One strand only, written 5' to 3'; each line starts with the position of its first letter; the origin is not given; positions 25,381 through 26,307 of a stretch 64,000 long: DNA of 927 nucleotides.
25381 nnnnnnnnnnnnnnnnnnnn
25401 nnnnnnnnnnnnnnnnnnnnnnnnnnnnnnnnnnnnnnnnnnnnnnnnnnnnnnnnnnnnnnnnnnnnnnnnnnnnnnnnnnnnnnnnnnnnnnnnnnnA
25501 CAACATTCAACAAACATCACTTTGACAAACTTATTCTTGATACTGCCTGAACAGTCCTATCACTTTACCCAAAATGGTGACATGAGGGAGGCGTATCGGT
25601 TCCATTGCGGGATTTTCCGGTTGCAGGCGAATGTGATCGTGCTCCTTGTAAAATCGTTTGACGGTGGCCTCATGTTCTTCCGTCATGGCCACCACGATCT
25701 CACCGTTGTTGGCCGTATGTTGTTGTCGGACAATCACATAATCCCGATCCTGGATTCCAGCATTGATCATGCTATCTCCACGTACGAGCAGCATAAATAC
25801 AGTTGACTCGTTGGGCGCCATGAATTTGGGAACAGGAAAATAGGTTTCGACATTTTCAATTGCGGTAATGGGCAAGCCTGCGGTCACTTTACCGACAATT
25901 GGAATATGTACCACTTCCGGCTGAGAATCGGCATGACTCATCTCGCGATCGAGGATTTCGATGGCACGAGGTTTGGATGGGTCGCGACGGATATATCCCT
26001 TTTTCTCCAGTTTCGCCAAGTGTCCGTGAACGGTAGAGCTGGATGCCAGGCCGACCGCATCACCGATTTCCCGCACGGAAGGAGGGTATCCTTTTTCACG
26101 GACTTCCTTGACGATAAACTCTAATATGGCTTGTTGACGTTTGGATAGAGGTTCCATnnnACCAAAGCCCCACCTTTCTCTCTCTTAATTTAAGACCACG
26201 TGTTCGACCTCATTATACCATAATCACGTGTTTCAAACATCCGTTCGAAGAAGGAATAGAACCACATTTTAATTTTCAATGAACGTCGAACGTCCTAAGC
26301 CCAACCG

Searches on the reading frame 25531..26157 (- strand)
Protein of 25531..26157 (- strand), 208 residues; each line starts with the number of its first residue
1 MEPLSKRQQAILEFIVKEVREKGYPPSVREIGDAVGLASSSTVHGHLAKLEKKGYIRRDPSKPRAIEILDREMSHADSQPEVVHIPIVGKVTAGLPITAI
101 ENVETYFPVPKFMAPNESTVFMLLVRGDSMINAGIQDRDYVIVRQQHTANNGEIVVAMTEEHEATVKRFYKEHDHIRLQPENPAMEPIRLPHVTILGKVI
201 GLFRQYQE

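Call 11: search_protein_families(library=pfam, proteins=[window:25531-26157:-], max_evalue=0.001)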
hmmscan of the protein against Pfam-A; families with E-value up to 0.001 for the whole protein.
window:25531-26157:- (208 aa): 7 families
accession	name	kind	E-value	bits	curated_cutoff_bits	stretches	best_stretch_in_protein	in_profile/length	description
PF00717.28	Peptidase_S24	-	4.1e-37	126.9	23.3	1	86-200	1-116/116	Peptidase S24-like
PF01726.22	LexA_DNA_bind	-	7.5e-29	99.8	23.7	1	1-65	1-65/65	LexA DNA binding domain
PF09339.16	HTH_IclR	-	4.7e-05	23.5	22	1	25-60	18-52/52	IclR helix-turn-helix domain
PF12802.13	MarR_2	-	7.1e-05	23.3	27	1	24-61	20-55/61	MarR family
PF13412.12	HTH_24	-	0.00013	21.9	21.9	1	21-57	14-48/48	Winged helix-turn-helix DNA-binding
PF13545.12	HTH_Crp_2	-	0.00031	21.1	27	1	25-72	22-65/70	Crp-like helix-turn-helix domain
PF01047.28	MarR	-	0.00061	20.1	24.6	0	26-61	18-52/59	MarR family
